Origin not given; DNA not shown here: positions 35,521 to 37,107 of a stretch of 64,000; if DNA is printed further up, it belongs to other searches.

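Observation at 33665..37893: Orphan [NiFe]-hydrogenase large subunit without a small subunit, next to a PAPS-reductase/ferredoxin fusion protein and MoaA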

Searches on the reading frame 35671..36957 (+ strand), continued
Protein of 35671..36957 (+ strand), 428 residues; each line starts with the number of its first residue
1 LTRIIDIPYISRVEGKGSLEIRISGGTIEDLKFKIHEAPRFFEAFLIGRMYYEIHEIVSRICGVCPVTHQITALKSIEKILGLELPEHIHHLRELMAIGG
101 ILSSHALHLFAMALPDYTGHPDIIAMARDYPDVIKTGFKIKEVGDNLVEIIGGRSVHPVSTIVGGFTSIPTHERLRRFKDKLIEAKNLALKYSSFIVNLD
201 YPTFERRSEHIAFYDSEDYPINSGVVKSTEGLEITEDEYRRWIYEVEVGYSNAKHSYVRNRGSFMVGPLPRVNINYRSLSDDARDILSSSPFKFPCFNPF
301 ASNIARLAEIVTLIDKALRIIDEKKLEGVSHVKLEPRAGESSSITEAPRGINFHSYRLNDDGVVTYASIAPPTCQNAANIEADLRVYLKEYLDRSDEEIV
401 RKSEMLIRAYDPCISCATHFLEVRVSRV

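Call 10: find_encoding_contigs(protein=P0005, flank=8000, max_places=2)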
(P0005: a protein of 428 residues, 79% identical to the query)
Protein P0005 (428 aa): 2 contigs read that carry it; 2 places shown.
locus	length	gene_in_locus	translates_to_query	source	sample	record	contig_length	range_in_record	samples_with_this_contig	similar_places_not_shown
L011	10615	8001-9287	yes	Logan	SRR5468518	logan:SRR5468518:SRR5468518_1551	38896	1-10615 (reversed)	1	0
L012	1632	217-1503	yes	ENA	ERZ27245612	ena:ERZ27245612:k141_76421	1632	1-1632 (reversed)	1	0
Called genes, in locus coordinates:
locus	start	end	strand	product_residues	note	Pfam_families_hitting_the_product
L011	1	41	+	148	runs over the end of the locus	PF08069:Ribosomal_S13_N, PF00312:Ribosomal_S15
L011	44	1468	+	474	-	PF01368:DHH, PF27767:Arc_Cdc45 (faint), PF21763:DHH_CID, PF02272:DHHA1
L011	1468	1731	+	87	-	-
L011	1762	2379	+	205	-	PF01015:Ribosomal_S3Ae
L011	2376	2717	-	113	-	-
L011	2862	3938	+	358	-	PF04055:Radical_SAM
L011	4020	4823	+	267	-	PF07155:ECF-ribofla_trS (weak), PF12822:ECF_trnsprt (weak)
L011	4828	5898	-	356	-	-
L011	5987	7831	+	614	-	PF00037:Fer4 (faint), PF13237:Fer4_10 (faint), PF01507:PAPS_reduct, PF12838:Fer4_7 (weak)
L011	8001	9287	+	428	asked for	PF00374:NiFeSe_Hases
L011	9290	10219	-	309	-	PF13353:Fer4_12 (weak), PF04055:Radical_SAM, PF06463:Mob_synth_C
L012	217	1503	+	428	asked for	PF00374:NiFeSe_Hases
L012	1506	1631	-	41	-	?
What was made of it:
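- The alpha-only locus is conserved in the 79% orthologue (call 10). The conserved adjacency is explained by whole-neighbourhood synteny between close species (call 10).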

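Call 14: find_related_loci(query=L007:7249-8001:+, collection=genome_contigs, flank=6000)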
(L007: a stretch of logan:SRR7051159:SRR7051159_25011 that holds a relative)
Query L007:7249-8001:+ (251 aa) in genome_contigs; peptide patterns used: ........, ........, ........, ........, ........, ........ (x = any residue, [..] = any of these).
117 stretches matched a pattern; 1 encode a relative of the query (tblastn E <= 1e-3); 1 distinct loci.
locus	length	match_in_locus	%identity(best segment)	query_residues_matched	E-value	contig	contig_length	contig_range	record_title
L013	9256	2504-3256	100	1-251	9e-168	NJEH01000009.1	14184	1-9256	MAG: Thermofilum sp. ex4484_15 ex4484_15_scaffold_1850_length_14184__count_1536, whole genome shotgun sequence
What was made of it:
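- Tried and rejected: genome_contigs scan with the L007 delta subunit (call 14).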

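Call 15: find_homologous_proteins(query=L007:7249-8001:+, max_evalue=1e-10)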
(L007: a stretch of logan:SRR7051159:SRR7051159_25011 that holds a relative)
Query L007:7249-8001:+ (251 aa): 7630 proteins with E <= 1e-10 among 8000 candidates; the best 120 are listed.
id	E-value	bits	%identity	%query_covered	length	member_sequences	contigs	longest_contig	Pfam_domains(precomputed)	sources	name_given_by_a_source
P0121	2.0e-166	570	100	100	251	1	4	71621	PF01058.30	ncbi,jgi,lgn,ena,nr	ncbi:MAG: oxidoreductase [Thermofilum sp. ex4484_15]|nr:MAG: oxidoreductase [Thermofilum sp. ex4484_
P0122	1.7e-129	449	76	100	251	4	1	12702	PF01058.30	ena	-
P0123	8.5e-117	407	69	100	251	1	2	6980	PF01058.30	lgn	-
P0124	2.9e-107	376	65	99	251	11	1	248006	PF01058.30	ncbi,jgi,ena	ncbi:MAG: oxidoreductase [Candidatus Bathyarchaeia archaeon]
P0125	6.5e-106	372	65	99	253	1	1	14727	PF01058.30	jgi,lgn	-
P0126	5.8e-103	362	62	99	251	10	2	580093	PF01058.30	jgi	jgi:sulfhydrogenase subunit delta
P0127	1.3e-97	344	62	99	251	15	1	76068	PF01058.30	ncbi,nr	ncbi:MAG: NADH:ubiquinone oxidoreductase-like, 20kDa subunit [Candidatus Bathyarchaeota archaeon B24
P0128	1.4e-96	341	61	99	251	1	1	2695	PF01058.30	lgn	-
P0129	3.6e-93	330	58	99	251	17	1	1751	PF01058.30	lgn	-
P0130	2.8e-91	324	58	99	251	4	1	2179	PF01058.30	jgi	-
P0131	2.3e-89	317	55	100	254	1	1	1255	PF01058.30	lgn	-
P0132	3.1e-88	314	57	97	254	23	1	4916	PF01058.30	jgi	-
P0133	4.4e-86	307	56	99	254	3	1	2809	PF01058.30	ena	-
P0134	7.1e-85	303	54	99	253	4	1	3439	PF01058.30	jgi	-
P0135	1.2e-84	302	55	98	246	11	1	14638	PF01058.30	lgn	-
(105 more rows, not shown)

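Call 16: find_encoding_contigs(protein=P0124, flank=10000, max_places=8)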
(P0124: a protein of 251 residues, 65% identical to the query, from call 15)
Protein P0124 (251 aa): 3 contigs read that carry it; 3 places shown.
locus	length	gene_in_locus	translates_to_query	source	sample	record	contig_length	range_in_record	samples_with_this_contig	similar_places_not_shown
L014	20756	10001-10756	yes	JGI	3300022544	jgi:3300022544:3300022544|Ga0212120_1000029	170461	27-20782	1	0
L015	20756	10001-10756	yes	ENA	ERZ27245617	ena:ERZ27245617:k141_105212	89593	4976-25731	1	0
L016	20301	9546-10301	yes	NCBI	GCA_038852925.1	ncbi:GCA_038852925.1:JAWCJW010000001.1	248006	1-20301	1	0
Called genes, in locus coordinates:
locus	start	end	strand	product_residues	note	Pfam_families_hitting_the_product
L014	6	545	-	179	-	-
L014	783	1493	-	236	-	PF06745:ATPase, PF13481:AAA_25 (weak), PF23442:DUF7125 (faint)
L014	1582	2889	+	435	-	PF01336:tRNA_anti-codon (faint), PF00152:tRNA-synt_2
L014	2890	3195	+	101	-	PF02686:GatC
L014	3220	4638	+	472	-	PF01425:Amidase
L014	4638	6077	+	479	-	PF02934:GatB_N, PF02637:GatB_Yqey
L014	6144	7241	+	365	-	PF04055:Radical_SAM, PF13353:Fer4_12 (weak)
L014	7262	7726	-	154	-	PF27217:AF_0155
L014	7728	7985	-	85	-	PF13248:Zn_ribbon_3 (faint)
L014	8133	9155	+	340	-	PF13187:Fer4_9 (faint), PF13534:Fer4_17 (faint), PF12838:Fer4_7 (faint), PF14697:Fer4_21 (faint), PF00037:Fer4 (faint), PF12797:Fer4_2 (faint), PF13237:Fer4_10 (faint), PF17179:Fer4_22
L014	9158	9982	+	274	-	PF00970:FAD_binding_6 (weak), PF00175:NAD_binding_1, PF10418:DHODB_Fe-S_bind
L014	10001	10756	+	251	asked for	PF01058:Oxidored_q6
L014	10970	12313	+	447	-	PF00291:PALP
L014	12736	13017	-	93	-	-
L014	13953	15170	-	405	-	PF07690:MFS_1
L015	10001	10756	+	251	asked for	PF01058:Oxidored_q6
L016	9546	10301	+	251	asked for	PF01058:Oxidored_q6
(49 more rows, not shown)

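Call 17: list_cluster_members(proteins=[P0124, P0125, P0001, P0004])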
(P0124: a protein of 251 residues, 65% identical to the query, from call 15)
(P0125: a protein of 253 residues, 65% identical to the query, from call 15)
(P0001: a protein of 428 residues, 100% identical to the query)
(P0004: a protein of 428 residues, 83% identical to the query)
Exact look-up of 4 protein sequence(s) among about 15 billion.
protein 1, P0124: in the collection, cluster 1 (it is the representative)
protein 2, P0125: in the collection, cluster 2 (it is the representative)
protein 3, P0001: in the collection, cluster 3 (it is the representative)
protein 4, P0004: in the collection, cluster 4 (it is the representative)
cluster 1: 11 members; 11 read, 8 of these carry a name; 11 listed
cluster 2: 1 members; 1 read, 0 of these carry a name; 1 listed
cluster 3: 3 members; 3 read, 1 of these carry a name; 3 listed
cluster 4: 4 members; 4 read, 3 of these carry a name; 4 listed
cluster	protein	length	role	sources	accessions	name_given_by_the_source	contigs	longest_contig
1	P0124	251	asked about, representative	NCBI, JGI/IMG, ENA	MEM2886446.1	MAG: oxidoreductase [Candidatus Bathyarchaeia archaeon]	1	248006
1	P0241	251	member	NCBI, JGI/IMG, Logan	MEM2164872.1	MAG: oxidoreductase [Candidatus Bathyarchaeia archaeon]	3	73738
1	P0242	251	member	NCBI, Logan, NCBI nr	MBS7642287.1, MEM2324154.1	oxidoreductase [Candidatus Bathyarchaeota archaeon]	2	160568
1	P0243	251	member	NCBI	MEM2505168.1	MAG: oxidoreductase [Candidatus Bathyarchaeia archaeon]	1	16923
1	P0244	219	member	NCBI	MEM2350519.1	MAG: oxidoreductase, partial [Candidatus Bathyarchaeia archaeon]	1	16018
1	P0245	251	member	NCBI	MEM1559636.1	MAG: oxidoreductase [Candidatus Bathyarchaeia archaeon]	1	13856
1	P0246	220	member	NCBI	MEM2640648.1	MAG: oxidoreductase, partial [Candidatus Bathyarchaeia archaeon]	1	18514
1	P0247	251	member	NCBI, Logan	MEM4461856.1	MAG: oxidoreductase [Candidatus Bathyarchaeia archaeon]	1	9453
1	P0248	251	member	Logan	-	-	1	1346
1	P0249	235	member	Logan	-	-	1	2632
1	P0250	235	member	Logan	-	-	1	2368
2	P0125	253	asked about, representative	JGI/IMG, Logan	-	-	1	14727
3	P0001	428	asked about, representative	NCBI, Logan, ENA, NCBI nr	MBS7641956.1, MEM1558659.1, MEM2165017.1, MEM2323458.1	MAG: Ni/Fe hydrogenase subunit alpha [Candidatus Bathyarchaeia archaeon] | Ni/Fe hydrogenase subunit alpha [Candidatus Bathyarchaeota archaeon]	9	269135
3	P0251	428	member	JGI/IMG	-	-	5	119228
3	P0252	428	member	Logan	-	-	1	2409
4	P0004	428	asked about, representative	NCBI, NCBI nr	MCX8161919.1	MAG: Ni/Fe hydrogenase subunit alpha [Candidatus Bathyarchaeota archaeon] | Ni/Fe hydrogenase subunit alpha [Candidatus Bathyarchaeota archaeon]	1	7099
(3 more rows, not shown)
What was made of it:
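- NCBI protein accessions of alpha and delta lie close together in number in four accession series (MBS7641956/MBS7642287, MEM2323458/MEM2324154, MEM2165017/MEM2164872, MEM1558659/MEM1559636; call 17). Two further accession series place both proteins within a few hundred to about a thousand accession numbers of each other (call 17).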

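Call 18: find_encoding_contigs(protein=P0242, flank=10000, max_places=6)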
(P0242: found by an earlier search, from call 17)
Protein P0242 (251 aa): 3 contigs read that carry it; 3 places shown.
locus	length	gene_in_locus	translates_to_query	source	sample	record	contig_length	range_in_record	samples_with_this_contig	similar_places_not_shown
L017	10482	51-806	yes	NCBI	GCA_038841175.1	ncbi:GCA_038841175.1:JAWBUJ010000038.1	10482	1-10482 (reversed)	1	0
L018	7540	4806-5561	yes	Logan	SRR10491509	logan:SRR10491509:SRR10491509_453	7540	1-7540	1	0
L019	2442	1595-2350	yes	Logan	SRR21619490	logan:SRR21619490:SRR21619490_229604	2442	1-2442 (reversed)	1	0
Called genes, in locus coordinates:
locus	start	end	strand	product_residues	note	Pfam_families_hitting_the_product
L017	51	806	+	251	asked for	PF01058:Oxidored_q6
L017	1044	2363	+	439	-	PF00291:PALP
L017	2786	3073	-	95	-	-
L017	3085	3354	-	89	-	-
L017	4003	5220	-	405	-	PF07690:MFS_1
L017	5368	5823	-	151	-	PF25212:HVO_A0114 (weak), PF01047:MarR (faint), PF08279:HTH_11 (weak), PF13404:HTH_AsnC-type, PF13412:HTH_24, PF22451:NirdL-like_HTH (weak), PF01037:AsnC_trans_reg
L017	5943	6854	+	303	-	PF00070:Pyr_redox (faint), PF00890:FAD_binding_2 (faint), PF01266:DAO (faint), PF03486:HI0933_like (faint), PF07992:Pyr_redox_2, PF13450:NAD_binding_8 (weak), PF13738:Pyr_redox_3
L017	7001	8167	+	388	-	PF01408:GFO_IDH_MocA, PF02894:GFO_IDH_MocA_C, PF22725:GFO_IDH_MocA_C3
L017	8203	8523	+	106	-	-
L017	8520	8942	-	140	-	PF01989:AcnX_swivel_put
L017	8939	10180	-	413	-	PF04412:AcnX, PF28403:AcnX_2nd, PF28406:AcnX_3rd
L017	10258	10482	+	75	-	?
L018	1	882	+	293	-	?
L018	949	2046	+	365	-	PF04055:Radical_SAM, PF13353:Fer4_12 (weak)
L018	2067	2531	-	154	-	PF27217:AF_0155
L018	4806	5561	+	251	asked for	PF01058:Oxidored_q6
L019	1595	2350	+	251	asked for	PF01058:Oxidored_q6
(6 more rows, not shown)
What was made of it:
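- On Group 3b NAD(P)-coupled bidirectional hydrogenase (sulfhydrogenase, HydBGDA): Delta is also on another contig of GCA_038841175.1 (call 18).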

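Call 19: find_encoding_contigs(protein=P0241, flank=10000, max_places=6)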
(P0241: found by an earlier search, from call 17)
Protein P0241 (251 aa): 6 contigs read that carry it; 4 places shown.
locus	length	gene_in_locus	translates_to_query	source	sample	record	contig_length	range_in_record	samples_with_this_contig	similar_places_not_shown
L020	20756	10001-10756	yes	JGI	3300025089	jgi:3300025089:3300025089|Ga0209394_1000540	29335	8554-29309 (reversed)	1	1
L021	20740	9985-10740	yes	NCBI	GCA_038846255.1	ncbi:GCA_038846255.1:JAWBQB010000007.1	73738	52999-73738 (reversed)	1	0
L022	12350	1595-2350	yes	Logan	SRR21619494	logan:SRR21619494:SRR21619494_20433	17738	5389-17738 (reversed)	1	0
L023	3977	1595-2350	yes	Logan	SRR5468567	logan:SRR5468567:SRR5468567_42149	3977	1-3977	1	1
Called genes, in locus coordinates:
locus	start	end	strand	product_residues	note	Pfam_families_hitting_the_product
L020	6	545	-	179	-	-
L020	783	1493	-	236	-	PF06745:ATPase, PF13481:AAA_25 (weak), PF23442:DUF7125 (faint)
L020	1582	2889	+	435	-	PF01336:tRNA_anti-codon (faint), PF00152:tRNA-synt_2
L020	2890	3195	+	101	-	PF02686:GatC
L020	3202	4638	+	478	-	PF01425:Amidase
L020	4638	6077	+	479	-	PF02934:GatB_N, PF02637:GatB_Yqey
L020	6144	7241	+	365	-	PF04055:Radical_SAM, PF13353:Fer4_12 (weak)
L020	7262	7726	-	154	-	PF27217:AF_0155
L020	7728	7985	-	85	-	PF13248:Zn_ribbon_3 (faint)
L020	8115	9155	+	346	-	PF13187:Fer4_9 (faint), PF13534:Fer4_17 (faint), PF12838:Fer4_7 (faint), PF14697:Fer4_21 (faint), PF00037:Fer4 (faint), PF12797:Fer4_2 (faint), PF13237:Fer4_10 (faint), PF17179:Fer4_22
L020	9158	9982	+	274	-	PF00970:FAD_binding_6 (weak), PF00175:NAD_binding_1, PF10418:DHODB_Fe-S_bind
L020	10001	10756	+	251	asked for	PF01058:Oxidored_q6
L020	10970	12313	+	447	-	PF00291:PALP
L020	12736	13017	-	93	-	-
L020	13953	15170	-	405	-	PF07690:MFS_1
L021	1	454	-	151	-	?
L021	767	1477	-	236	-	PF06745:ATPase, PF13481:AAA_25 (weak), PF23442:DUF7125 (faint)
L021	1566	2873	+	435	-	PF01336:tRNA_anti-codon (faint), PF00152:tRNA-synt_2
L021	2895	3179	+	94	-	PF02686:GatC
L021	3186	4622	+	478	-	PF01425:Amidase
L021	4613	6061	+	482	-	PF02934:GatB_N, PF02637:GatB_Yqey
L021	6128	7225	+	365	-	PF04055:Radical_SAM, PF13353:Fer4_12 (weak)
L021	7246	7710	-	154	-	PF27217:AF_0155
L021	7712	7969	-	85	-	PF13248:Zn_ribbon_3 (faint)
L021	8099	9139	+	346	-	PF13187:Fer4_9 (faint), PF13534:Fer4_17 (faint), PF12838:Fer4_7 (faint), PF14697:Fer4_21 (faint), PF00037:Fer4 (faint), PF12797:Fer4_2 (faint), PF13237:Fer4_10 (faint), PF17179:Fer4_22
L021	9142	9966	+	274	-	PF00970:FAD_binding_6 (weak), PF00175:NAD_binding_1, PF10418:DHODB_Fe-S_bind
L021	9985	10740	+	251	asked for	PF01058:Oxidored_q6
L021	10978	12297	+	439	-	PF00291:PALP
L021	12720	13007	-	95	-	-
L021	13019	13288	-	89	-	-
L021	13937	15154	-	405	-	PF07690:MFS_1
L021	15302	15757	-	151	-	PF25212:HVO_A0114 (weak), PF01047:MarR (faint), PF08279:HTH_11 (weak), PF13404:HTH_AsnC-type, PF13412:HTH_24, PF22451:NirdL-like_HTH (weak), PF01037:AsnC_trans_reg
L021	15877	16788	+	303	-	PF00070:Pyr_redox (faint), PF00890:FAD_binding_2 (faint), PF01266:DAO (faint), PF03486:HI0933_like (faint), PF07992:Pyr_redox_2, PF13450:NAD_binding_8 (weak), PF13738:Pyr_redox_3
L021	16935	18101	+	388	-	PF01408:GFO_IDH_MocA, PF02894:GFO_IDH_MocA_C, PF22725:GFO_IDH_MocA_C3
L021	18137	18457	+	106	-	-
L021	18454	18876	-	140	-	PF01989:AcnX_swivel_put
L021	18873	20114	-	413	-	PF04412:AcnX, PF28403:AcnX_2nd, PF28406:AcnX_3rd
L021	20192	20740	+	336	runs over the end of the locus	PF16912:Glu_dehyd_C (weak), PF00107:ADH_zinc_N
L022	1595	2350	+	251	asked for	PF01058:Oxidored_q6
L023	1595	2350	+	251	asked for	PF01058:Oxidored_q6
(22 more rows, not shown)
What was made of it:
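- On Group 3b NAD(P)-coupled bidirectional hydrogenase (sulfhydrogenase, HydBGDA): All three are present and intact on another contig of the same MAG, GCA_038846255.1 (call 19).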

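Call 27: find_encoding_contigs(protein=P0126, flank=6000, max_places=2)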
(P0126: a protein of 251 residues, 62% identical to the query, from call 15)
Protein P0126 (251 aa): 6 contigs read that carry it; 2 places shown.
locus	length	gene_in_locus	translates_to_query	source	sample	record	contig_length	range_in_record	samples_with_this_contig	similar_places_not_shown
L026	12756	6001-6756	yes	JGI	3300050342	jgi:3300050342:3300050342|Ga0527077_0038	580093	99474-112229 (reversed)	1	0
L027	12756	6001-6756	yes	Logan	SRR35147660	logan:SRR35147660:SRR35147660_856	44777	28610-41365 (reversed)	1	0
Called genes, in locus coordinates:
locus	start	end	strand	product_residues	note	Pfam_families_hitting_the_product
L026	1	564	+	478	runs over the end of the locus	PF01425:Amidase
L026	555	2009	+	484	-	PF02934:GatB_N, PF02637:GatB_Yqey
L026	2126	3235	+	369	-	PF04055:Radical_SAM, PF13353:Fer4_12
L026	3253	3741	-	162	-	PF27217:AF_0155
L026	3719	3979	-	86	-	PF08271:Zn_Ribbon_TF (weak)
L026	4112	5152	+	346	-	PF13534:Fer4_17 (faint), PF12838:Fer4_7 (faint), PF13187:Fer4_9 (faint), PF13746:Fer4_18 (faint), PF00037:Fer4 (faint), PF12797:Fer4_2 (faint), PF13237:Fer4_10 (faint), PF17179:Fer4_22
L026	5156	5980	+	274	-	PF00970:FAD_binding_6 (weak), PF00175:NAD_binding_1, PF10418:DHODB_Fe-S_bind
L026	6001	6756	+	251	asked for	PF01058:Oxidored_q6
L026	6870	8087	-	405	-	PF07690:MFS_1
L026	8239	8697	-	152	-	PF13404:HTH_AsnC-type, PF13412:HTH_24, PF25212:HVO_A0114 (weak), PF08279:HTH_11 (weak), PF22451:NirdL-like_HTH (weak), PF01037:AsnC_trans_reg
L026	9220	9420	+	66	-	-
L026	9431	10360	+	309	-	PF00070:Pyr_redox (faint), PF00890:FAD_binding_2 (faint), PF01266:DAO (faint), PF01494:FAD_binding_3 (faint), PF01946:Thi4 (faint), PF07992:Pyr_redox_2, PF13450:NAD_binding_8, PF13738:Pyr_redox_3, +1 more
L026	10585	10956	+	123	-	PF04892:VanZ-LLP1 (weak)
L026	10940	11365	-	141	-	PF01989:AcnX_swivel_put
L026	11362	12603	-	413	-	PF04412:AcnX, PF28403:AcnX_2nd, PF28406:AcnX_3rd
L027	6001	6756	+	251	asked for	PF01058:Oxidored_q6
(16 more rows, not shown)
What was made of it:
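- Closest known: Canonical hydBGDA operons of related Bathyarchaeia-type MAGs. Different: Here delta is followed by a PALP-domain gene or an MFS gene, and alpha is elsewhere (calls 16, 19, 27).
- The alpha-less beta-gamma-delta locus is conserved in the species whose delta is 82% identical (call 27).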

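Call 29: find_homologous_proteins(query=L007:4897-5355:+, max_evalue=0.00001)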
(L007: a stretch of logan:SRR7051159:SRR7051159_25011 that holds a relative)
Query L007:4897-5355:+ (153 aa): 2 proteins with E <= 0.00001 among 201 candidates.
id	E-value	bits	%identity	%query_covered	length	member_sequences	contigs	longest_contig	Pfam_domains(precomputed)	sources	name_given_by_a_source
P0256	1.4e-88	312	100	100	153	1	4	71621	PF01750.24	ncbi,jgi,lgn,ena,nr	ncbi:MAG: hypothetical protein B6U69_00905 [Thermofilum sp. ex4484_15]|nr:MAG: hypothetical protein 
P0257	6.1e-42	161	61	96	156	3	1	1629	PF01750.24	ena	-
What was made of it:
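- They could not be searched genome-wide: the HycI word-based search returned only two hits (call 29).
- Tried and rejected: HycI homologue search (call 29).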
